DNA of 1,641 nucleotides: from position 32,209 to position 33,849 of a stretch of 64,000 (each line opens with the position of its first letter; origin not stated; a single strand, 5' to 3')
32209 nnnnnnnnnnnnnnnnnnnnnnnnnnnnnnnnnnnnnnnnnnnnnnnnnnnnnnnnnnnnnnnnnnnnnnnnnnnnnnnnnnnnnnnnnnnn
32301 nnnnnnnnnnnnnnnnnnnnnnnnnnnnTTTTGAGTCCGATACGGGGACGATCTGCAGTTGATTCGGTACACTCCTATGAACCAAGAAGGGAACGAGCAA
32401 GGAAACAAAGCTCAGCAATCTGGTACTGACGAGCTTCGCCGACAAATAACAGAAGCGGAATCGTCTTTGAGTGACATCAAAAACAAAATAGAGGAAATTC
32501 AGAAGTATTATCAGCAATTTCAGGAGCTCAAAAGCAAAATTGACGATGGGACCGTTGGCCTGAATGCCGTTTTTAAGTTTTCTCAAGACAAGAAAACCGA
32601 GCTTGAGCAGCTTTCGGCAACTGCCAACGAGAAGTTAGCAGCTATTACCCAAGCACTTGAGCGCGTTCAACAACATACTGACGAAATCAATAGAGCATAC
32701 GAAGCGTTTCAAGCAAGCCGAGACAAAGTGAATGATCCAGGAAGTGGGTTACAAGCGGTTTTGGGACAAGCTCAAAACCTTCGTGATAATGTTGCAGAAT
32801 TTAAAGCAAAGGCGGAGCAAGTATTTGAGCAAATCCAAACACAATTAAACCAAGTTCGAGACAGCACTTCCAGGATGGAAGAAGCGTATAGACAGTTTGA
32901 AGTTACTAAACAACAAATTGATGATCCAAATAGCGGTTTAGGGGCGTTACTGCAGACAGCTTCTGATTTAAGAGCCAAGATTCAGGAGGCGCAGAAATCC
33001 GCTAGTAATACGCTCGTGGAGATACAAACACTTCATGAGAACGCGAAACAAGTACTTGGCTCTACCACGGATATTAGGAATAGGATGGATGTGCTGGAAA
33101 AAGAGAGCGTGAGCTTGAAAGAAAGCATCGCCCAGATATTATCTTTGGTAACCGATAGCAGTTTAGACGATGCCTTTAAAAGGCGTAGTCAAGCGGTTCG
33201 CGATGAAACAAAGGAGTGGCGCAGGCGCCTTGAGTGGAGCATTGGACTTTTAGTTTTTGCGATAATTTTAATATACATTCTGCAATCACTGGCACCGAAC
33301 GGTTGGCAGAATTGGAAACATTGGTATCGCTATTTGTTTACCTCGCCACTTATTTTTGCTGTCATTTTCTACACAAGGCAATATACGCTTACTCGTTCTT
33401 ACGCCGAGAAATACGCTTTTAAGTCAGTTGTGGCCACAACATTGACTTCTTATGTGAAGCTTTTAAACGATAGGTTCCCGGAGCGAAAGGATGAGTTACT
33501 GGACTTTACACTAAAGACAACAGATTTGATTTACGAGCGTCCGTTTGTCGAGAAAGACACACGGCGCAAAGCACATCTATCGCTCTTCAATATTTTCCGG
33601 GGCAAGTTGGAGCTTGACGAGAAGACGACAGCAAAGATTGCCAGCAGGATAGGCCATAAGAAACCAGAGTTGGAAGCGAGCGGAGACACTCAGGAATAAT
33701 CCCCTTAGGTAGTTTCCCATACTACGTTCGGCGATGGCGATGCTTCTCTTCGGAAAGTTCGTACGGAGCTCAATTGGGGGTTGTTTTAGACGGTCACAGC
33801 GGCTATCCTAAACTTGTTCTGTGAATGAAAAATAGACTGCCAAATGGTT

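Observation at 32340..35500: AT-rich foreign island: 2-TM coiled-coil protein + m4C-type MTase + MvaI/BcnI-family REase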

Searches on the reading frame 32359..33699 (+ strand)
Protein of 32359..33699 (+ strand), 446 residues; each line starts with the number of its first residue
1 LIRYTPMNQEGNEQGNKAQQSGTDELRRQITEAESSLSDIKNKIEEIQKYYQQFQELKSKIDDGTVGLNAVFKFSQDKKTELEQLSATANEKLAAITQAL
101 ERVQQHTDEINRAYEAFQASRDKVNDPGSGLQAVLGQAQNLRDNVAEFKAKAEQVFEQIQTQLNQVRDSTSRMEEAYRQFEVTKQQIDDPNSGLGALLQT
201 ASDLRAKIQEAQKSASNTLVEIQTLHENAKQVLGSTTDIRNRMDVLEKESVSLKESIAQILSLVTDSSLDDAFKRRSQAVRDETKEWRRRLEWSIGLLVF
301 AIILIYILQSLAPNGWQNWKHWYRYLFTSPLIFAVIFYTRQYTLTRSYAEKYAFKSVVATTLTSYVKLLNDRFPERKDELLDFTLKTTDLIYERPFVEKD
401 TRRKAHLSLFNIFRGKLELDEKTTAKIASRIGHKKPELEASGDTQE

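Call 3: search_protein_families(library=pfam, proteins=[window:32359-33699:+], max_evalue=0.01)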
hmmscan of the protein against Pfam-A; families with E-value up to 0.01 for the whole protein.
window:32359-33699:+ (446 aa): 16 families
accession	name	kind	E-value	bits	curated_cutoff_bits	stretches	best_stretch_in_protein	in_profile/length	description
PF04108.17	ATG17_like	-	4.9e-10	39.9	43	1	26-185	128-261/355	Autophagy protein ATG17-like domain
PF10046.14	BLOC1_2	-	5.2e-06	27.2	33.4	0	13-62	26-75/96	Biogenesis of lysosome-related organelles complex-1 subunit 2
PF05335.18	DUF745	-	5.1e-05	23.5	33.3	1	22-116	63-157/183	Protein of unknown function (DUF745)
PF05478.16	Prominin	-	7.4e-05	21.5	34.3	0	32-122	323-417/799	Prominin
PF09969.14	DUF2203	-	9.6e-05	23.5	24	0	30-97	5-70/122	Uncharacterized conserved protein (DUF2203)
PF08653.15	DASH_Dam1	-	0.00018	21.7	26.6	0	160-199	2-41/56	DASH complex subunit Dam1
PF13851.11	GAS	-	0.0002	21.2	32.3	1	8-163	41-197/200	Growth-arrest specific micro-tubule binding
PF06160.17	EzrA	-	0.0002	20.2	39.6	1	27-252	66-300/557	Septation ring formation regulator, EzrA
PF10368.14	YkyA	-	0.0012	19.1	28.8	0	100-215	3-117/186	Putative cell-wall binding lipoprotein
PF06419.17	COG6_N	-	0.0013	19.3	27.4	0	173-232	28-87/114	Conserved oligomeric complex COG6, N-terminal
PF06009.19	Laminin_II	-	0.0013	19.2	33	0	87-168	6-83/138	Laminin Domain II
PF00038.26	Filament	-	0.0013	18.9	40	0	89-174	194-276/313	Intermediate filament protein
PF24531.2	ANC1_spectrin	-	0.0035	18.2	27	0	30-63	6-39/95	Nuclear anchorage protein 1, spectrin repeat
PF20072.4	DUF6468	-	0.0037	17.8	26.9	0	110-165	19-74/76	Domain of unknown function (DUF6468)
PF11083.13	Relaxase_C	-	0.0054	17.4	30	1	21-118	26-120/125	C-terminal helical hairpin domain from relaxase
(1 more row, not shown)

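Call 4: search_protein_families(library=padloc, proteins=[window:32359-33699:+], max_evalue=0.01)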
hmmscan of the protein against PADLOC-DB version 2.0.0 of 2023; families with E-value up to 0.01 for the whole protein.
window:32359-33699:+ (446 aa): 18 families
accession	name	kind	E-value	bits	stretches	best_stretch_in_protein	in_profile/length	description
PDLC03868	LmuB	-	4.2e-08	30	1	16-266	247-491/1035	-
PDLC00551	JetC2|JetC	-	1.2e-06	24.7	1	23-275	743-976/1365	DUF3584 domain; MukB-like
PDLC03865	LmuB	-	7.8e-06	22.3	1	23-262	248-488/1007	-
PDLC03859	LmuB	-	2.5e-05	21.7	1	24-291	196-486/611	-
PDLC00606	ZorA1|ZorA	-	4.3e-05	20.1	1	13-286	340-612/636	MotA/ExbB/TolQ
PDLC00553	JetC2|JetC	-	7.3e-05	18.8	1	28-291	796-1059/1361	DUF3584 domain; MukB-like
PDLC00582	JetC3|JetC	-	7.5e-05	18.7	1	24-283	747-1055/1472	DUF3584 domain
PDLC00581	JetC3|JetC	-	0.00013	17.9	1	20-262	361-605/1473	DUF3584 domain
PDLC00580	JetC3|JetC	-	0.00014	18.2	1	6-262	209-463/1068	DUF3584 domain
PDLC00006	DruC1|DruC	-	0.00027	17.6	1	24-189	164-325/626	Unknown function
PDLC00513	JetC1|JetC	-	0.00031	16.9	1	30-269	243-486/1140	DUF3584 domain; MukB-like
PDLC00519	JetC1|JetC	-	0.00037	16.8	1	31-259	227-466/1097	DUF3584 domain; MukB-like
PDLC00550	JetC2|JetC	-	0.00058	15.7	1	20-242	354-565/1355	DUF3584 domain; MukB-like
PDLC03861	LmuB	-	0.00075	15.5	1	20-260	531-773/1213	-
PDLC02730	PbeC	-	0.0026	14.6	0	138-283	378-520/651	PbeC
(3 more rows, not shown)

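Call 5: search_protein_families(library=ncbifam, proteins=[window:32359-33699:+], max_evalue=0.01)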
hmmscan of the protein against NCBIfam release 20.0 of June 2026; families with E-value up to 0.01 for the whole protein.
window:32359-33699:+ (446 aa): 18 families
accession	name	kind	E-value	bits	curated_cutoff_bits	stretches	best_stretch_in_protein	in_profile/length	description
NF047515.1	SpiroCoCo_C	equivalog_domain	1e-12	47.9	125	2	90-289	58-238/313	SpiroCoCo family coiled-coil protein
NF041034.1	Rad50_Sulf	equivalog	2.1e-10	39.1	1000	1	16-250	481-710/872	DNA double-strand break repair ATPase Rad50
NF003034.1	PRK03918.1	equivalog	8.4e-10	37.3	700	2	23-159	611-745/878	DNA double-strand break repair ATPase Rad50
TIGR02168.1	SMC_prok_B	equivalog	1.5e-09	36.2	567.35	1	38-262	672-896/1181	chromosome segregation protein SMC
NF045487.1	ASRP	equivalog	5e-09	35.3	300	2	17-168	327-478/593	archaea-specific SMC-related protein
TIGR02169.1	SMC_prok_A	equivalog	3.2e-07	28.5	729.4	2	20-132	378-490/1165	chromosome segregation protein SMC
NF041035.1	Rad50_Halo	equivalog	4.9e-06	25.2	1000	1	79-264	201-386/883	DNA double-strand break repair ATPase Rad50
NF002572.0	PRK02224.1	equivalog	2.3e-05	22.9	1087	1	77-283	199-403/888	DNA double-strand break repair ATPase Rad50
NF047516.1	LA_3659_fam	equivalog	2.7e-05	23.9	36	1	73-228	40-200/221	LA_3659 family protein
NF047514.1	SpiroCoCo_N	equivalog_domain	2.7e-05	23.9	75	1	73-228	40-200/221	SpiroCoCo family coiled-coil protein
NF045780.1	TrlF_fam_ATP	equivalog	8.2e-05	21.5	350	1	14-284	495-754/944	TrlF family AAA-like ATPase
NF046118.1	T4SS_BAB2_0123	subfamily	0.00076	19.7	100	1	100-182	38-121/145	BAB2_0123 family type IV secretion system effector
TIGR04211.1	SH3_and_anchor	equivalog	0.0016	18.1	65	0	81-175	63-157/198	TIGR04211 family SH3 domain-containing protein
TIGR04523.1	Mplasa_alph_rch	subfamily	0.0018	16.3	270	0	78-271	167-358/745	helix-rich protein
TIGR04527.1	mycoplas_twoTM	subfamily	0.0032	17.2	125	1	45-176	36-169/248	MG_279/MG_280 family protein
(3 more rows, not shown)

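Call 6: find_homologous_proteins(query=window:32359-33699:+)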
Query window:32359-33699:+ (446 aa): 12 proteins with E <= 0.001 among 8000 candidates.
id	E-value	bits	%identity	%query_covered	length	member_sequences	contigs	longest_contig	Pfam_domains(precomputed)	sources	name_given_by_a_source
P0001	3.0e-279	943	100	99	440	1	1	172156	PF10046.15,PF04108.18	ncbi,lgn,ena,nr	ncbi:MAG: methyl-accepting chemotaxis sensory transducer [Parcubacteria group bacterium Gr01-1014_38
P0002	9.4e-162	557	59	98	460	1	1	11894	-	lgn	-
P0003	3.7e-80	288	39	89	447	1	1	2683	PF04513.18,PF06419.18,PF10817.16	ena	-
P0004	2.9e-78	282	39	89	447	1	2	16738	PF04513.18,PF14131.12,PF11887.14,PF05010.20,PF10817.16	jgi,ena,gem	-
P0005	7.2e-72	261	35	88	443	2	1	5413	-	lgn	-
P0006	2.7e-64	236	34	84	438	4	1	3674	-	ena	-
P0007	4.3e-63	232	34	85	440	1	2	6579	-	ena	-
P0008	3.5e-59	219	32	89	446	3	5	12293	-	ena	-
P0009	6.6e-51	192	32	81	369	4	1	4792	-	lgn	-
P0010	4.4e-48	182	43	52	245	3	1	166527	-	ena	-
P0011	1.3e-41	161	31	74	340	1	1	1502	-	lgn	-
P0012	1.4e-32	131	26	91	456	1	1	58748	-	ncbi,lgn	-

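Call 10: find_encoding_contigs(protein=P0002, flank=8000, max_places=3)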
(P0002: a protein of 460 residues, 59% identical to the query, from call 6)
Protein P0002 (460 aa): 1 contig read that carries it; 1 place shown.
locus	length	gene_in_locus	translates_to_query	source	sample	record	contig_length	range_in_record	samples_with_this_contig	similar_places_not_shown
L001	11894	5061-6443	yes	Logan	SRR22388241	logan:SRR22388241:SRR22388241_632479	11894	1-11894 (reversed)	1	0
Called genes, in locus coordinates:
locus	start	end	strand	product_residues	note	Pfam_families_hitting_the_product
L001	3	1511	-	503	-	?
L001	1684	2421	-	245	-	-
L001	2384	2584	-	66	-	-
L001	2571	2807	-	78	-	PF18903:DUF5659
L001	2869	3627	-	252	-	-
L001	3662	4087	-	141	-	-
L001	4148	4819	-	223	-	-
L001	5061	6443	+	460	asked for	-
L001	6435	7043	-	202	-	PF01844:HNH, PF14279:HNH_5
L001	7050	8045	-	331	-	PF00145:DNA_methylase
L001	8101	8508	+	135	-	PF03852:Vsr, PF04480:DUF559 (faint), PF18741:MTES_1575 (weak)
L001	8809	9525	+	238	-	PF13489:Methyltransf_23, PF13847:Methyltransf_31 (weak), PF08241:Methyltransf_11, PF08242:Methyltransf_12 (weak), PF13649:Methyltransf_25 (weak)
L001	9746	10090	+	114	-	-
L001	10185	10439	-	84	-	PF02201:SWIB, PF26291:SWIB_eIF2D (weak)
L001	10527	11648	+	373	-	PF04909:Amidohydro_2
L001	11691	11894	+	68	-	?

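Call 11: find_encoding_contigs(protein=P0004, flank=8000, max_places=3)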
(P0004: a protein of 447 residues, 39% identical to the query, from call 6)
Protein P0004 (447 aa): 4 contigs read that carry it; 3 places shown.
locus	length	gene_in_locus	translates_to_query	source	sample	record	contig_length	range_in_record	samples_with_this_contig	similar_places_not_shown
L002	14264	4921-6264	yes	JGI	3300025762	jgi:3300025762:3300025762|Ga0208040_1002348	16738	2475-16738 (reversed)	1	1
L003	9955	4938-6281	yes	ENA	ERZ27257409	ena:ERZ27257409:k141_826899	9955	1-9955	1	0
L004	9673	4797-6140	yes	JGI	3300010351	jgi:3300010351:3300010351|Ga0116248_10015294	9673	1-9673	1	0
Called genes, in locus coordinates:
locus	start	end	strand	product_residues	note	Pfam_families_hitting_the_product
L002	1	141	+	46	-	?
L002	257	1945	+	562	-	PF00376:MerR, PF12728:HTH_17 (weak), PF13411:MerR_1, PF12161:HsdM_N, PF02384:N6_Mtase, PF07669:Eco57I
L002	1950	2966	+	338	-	PF13310:Virulence_RhuM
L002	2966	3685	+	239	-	-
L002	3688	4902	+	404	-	PF01420:Methylase_S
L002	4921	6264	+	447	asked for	PF04513:Baculo_PEP_C (faint), PF05010:TACC_C (faint), PF10817:DUF2563 (faint), PF11887:Mce4_CUP1 (faint), PF14131:DUF4298 (faint)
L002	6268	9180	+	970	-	PF04313:HSDR_N, PF00270:DEAD (weak), PF04851:ResIII, PF18766:SWI2_SNF2, PF00271:Helicase_C (faint), PF22679:T1R_D3-like, PF11867:T1RH-like_C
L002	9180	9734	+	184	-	PF01863:YgjP-like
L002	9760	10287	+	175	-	-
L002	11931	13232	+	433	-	PF01336:tRNA_anti-codon, PF00152:tRNA-synt_2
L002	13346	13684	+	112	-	-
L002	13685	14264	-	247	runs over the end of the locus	PF00730:HhH-GPD, PF00633:HHH (faint)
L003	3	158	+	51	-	?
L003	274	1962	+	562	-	PF00376:MerR, PF12728:HTH_17 (weak), PF13411:MerR_1, PF12161:HsdM_N, PF02384:N6_Mtase, PF07669:Eco57I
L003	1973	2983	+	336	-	PF13310:Virulence_RhuM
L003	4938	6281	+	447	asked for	PF04513:Baculo_PEP_C (faint), PF05010:TACC_C (faint), PF10817:DUF2563 (faint), PF11887:Mce4_CUP1 (faint), PF14131:DUF4298 (faint)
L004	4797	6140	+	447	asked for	PF04513:Baculo_PEP_C (faint), PF05010:TACC_C (faint), PF10817:DUF2563 (faint), PF11887:Mce4_CUP1 (faint), PF14131:DUF4298 (faint)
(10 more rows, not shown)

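Call 13: find_encoding_contigs(protein=P0008, flank=8000, max_places=4)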
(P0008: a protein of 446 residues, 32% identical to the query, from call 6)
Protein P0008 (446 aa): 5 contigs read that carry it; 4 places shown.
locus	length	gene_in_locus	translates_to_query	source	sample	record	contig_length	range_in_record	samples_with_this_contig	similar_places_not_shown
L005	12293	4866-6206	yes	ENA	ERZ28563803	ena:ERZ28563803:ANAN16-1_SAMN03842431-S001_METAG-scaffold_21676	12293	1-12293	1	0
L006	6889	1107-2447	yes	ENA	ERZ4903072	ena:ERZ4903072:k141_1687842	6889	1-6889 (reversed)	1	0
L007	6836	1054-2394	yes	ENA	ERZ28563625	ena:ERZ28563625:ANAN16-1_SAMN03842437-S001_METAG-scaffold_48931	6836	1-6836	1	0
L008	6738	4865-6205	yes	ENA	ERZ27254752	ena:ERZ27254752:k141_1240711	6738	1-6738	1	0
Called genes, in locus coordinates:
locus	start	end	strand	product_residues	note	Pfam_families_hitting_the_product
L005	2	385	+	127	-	?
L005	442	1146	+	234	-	PF20582:UPF0758_N, PF12826:HHH_2 (weak), PF14520:HHH_5 (faint), PF00633:HHH (faint), PF04002:RadC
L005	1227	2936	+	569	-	PF00376:MerR, PF13411:MerR_1, PF12161:HsdM_N, PF02384:N6_Mtase, PF07669:Eco57I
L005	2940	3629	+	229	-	-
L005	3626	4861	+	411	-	PF01420:Methylase_S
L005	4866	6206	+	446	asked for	-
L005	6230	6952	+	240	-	PF12686:DUF3800 (weak)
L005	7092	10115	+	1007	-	PF04313:HSDR_N, PF00270:DEAD (weak), PF04851:ResIII, PF18766:SWI2_SNF2, PF00271:Helicase_C (weak), PF22679:T1R_D3-like, PF11867:T1RH-like_C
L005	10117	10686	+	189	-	PF01863:YgjP-like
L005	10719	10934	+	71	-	-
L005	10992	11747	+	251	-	-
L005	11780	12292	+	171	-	?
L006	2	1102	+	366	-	?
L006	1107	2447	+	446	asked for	-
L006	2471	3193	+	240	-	PF12686:DUF3800 (weak)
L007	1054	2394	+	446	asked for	-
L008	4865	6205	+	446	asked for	-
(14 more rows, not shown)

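Call 14: find_encoding_contigs(protein=P0012, flank=8000, max_places=3)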
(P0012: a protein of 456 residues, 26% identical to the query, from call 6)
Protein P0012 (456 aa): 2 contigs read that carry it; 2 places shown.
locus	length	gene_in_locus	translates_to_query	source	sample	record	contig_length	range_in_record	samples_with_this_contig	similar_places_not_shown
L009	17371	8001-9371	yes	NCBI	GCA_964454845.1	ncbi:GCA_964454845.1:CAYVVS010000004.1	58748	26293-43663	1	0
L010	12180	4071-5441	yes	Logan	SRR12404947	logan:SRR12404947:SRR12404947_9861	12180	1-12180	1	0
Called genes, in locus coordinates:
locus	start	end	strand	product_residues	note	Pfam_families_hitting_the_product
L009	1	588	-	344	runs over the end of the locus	PF00268:Ribonuc_red_sm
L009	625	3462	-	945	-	PF03477:ATP-cone, PF00317:Ribonuc_red_lgN, PF02867:Ribonuc_red_lgC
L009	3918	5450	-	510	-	PF00239:Resolvase, PF07508:Recombinase (weak)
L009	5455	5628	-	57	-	-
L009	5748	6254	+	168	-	-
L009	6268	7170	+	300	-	-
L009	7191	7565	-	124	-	PF18932:DUF5681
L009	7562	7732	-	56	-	-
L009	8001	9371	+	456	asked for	-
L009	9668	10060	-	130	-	-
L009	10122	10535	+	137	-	-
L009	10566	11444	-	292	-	PF17773:UPF0176_N, PF00581:Rhodanese, PF12368:Rhodanese_C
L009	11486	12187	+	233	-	PF02678:Pirin, PF07883:Cupin_2 (weak), PF17954:Pirin_C_2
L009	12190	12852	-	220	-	PF00027:cNMP_binding, PF13545:HTH_Crp_2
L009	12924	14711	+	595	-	PF00664:ABC_membrane, PF00005:ABC_tran, PF02463:SMC_N (weak)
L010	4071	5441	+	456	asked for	-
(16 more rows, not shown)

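Call 15: find_encoding_contigs(protein=P0010, flank=8000, max_places=3)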
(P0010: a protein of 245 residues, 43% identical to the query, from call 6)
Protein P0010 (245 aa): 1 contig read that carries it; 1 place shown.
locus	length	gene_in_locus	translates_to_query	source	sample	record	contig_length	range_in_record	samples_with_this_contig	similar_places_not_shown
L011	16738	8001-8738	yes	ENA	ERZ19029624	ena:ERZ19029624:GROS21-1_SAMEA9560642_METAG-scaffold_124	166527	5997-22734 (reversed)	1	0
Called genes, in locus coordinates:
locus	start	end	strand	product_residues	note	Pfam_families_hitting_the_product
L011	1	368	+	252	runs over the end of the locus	-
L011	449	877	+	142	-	PF22677:Ble-like_N (weak), PF00903:Glyoxalase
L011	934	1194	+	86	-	-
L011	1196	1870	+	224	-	-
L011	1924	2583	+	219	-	PF20582:UPF0758_N, PF04002:RadC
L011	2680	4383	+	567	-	PF00376:MerR, PF12728:HTH_17 (weak), PF13411:MerR_1, PF12161:HsdM_N, PF02384:N6_Mtase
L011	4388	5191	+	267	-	PF12686:DUF3800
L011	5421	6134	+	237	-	-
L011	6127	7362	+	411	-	PF01420:Methylase_S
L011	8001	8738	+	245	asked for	-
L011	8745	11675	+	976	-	PF04313:HSDR_N, PF00270:DEAD, PF04851:ResIII, PF18766:SWI2_SNF2, PF22679:T1R_D3-like, PF11867:T1RH-like_C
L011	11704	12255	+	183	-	PF01863:YgjP-like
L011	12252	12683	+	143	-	PF06044:DpnI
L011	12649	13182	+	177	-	PF01878:EVE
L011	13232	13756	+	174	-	-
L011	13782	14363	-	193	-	-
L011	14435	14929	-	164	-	-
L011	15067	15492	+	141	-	PF00717:Peptidase_S24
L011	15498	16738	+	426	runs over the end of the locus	PF00817:IMS, PF11799:IMS_C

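Call 16: find_related_loci(query=A1, collection=genome_contigs, flank=10000)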
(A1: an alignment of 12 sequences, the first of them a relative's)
Query A1 (440 aa) in genome_contigs; peptide patterns used: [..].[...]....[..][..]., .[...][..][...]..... (x = any residue, [..] = any of these).
41 stretches matched a pattern; 10 encode a relative of the query (tblastn E <= 1e-3); 10 distinct loci.
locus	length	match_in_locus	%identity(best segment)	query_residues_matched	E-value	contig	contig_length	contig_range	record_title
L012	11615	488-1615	36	34-407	2e-74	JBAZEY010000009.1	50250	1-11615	MAG: Patescibacteria group bacterium isolate SO_2017_LW3_137 NODE_1461_length_50250_cov_6.718832_LW162_2017, whole genom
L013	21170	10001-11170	31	18-390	2e-56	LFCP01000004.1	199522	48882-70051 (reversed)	MAG: Parcubacteria bacterium C7867-006 C7867_00034, whole genome shotgun sequence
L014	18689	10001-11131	30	37-415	4e-51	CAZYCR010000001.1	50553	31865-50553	MAG TPA_asm: uncultured Gammaproteobacteria bacterium isolate SRP319275_co4_255 genome assembly, contig: NODE_365_length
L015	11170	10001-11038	30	62-429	3e-47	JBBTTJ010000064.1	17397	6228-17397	MAG: Patescibacteria group bacterium isolate H14-bin022_1 H14_bin022_1_000000000064, whole genome shotgun sequence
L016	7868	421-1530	30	38-399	9e-47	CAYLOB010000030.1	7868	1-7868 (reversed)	MAG TPA_asm: uncultured Candidatus Saccharibacteria bacterium isolate SRP286056_co3_393 genome assembly, contig: NODE_11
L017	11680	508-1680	28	19-403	7e-43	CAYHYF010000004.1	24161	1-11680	MAG TPA_asm: uncultured Candidatus Saccharibacteria bacterium isolate ERP119705_co17_297 genome assembly, contig: NODE_2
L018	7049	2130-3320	26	2-397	8e-39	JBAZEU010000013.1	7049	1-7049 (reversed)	MAG: Candidatus Paceibacterota bacterium isolate SO_2017_LW3_133 NODE_36816_length_7049_cov_2.017047_LW162_2017, whole g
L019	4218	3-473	43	251-407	7e-38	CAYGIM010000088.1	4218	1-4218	MAG TPA_asm: uncultured Candidatus Peribacteria bacterium isolate ERP113451_co1_65 genome assembly, contig: NODE_31177_l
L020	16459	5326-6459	25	18-390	4e-32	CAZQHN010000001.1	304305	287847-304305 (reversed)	MAG TPA_asm: uncultured Gammaproteobacteria bacterium isolate SRP263991_co5_264 genome assembly, contig: NODE_30_length_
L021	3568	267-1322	26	51-398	7e-32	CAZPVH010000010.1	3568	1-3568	MAG TPA_asm: uncultured Candidatus Saccharibacteria bacterium isolate SRP342105_co1_16 genome assembly, contig: NODE_390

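Call 17: find_related_loci(query=A1, collection=viral_contigs, flank=10000)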
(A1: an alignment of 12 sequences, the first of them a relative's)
Query A1 (440 aa) in viral_contigs; peptide patterns used: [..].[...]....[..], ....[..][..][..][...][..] (x = any residue, [..] = any of these).
164 stretches matched a pattern, but none encodes a relative of the query by tblastn (E <= 1e-3).

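Call 20: search_protein_families(library=pfam, proteins=[L012:1866-2180:+, L012:2437-4200:+, L012:4468-5121:+, L012:5167-5751:+, L015:8318-9919:-, L015:7667-8338:+, L015:6018-7424:+, L016:1836-2639:+, L016:2831-3283:+, L016:3335-3736:+], max_evalue=0.001)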
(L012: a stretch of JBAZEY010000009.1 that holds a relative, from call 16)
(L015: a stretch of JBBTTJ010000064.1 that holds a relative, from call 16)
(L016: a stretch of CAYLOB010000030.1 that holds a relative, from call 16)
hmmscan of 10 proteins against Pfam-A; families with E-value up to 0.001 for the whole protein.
L012:1866-2180:+ (104 aa): 0 families

L012:2437-4200:+ (587 aa): 1 family
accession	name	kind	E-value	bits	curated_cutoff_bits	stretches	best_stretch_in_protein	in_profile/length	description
PF04909.20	Amidohydro_2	-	7.3e-05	23.1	26.4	1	301-478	125-287/289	Amidohydrolase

L012:4468-5121:+ (217 aa): 0 families

L012:5167-5751:+ (194 aa): 0 families

L015:8318-9919:- (533 aa): 3 families
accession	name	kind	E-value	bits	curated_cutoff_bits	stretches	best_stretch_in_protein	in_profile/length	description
PF01555.25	N6_N4_Mtase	-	6.2e-53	180.4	26.7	1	260-485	1-220/221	DNA methylase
PF00717.28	Peptidase_S24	-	5e-30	104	23.3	1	82-197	1-115/116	Peptidase S24-like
PF01726.22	LexA_DNA_bind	-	1.9e-09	37.6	23.7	1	4-63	2-62/65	LexA DNA binding domain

L015:7667-8338:+ (223 aa): 1 family
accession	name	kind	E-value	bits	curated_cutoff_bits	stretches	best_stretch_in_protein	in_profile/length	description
PF09195.17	Endonuc-BglII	-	2.3e-22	79.9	26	1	12-182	2-162/163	Restriction endonuclease BglII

L015:6018-7424:+ (468 aa): 2 families
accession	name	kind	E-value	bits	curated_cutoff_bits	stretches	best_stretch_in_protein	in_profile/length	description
PF00224.27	PK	-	1.5e-109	366.5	30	1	5-323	2-328/328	Pyruvate kinase, barrel domain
PF02887.21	PK_C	-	1.6e-29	102.7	28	1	354-465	2-114/114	Pyruvate kinase, alpha/beta domain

L016:1836-2639:+ (267 aa): 0 families

L016:2831-3283:+ (150 aa): 1 family
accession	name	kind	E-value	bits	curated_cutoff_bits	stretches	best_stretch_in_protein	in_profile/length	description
PF08570.15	DUF1761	-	6.2e-10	39.8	31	1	9-145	4-121/123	Protein of unknown function (DUF1761)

L016:3335-3736:+ (133 aa): 1 family
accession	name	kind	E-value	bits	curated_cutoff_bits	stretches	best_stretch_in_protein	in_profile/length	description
PF08818.16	DUF1801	-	4.8e-05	24.1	27.2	1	23-113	4-84/85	Domain of unknown function (DU1801)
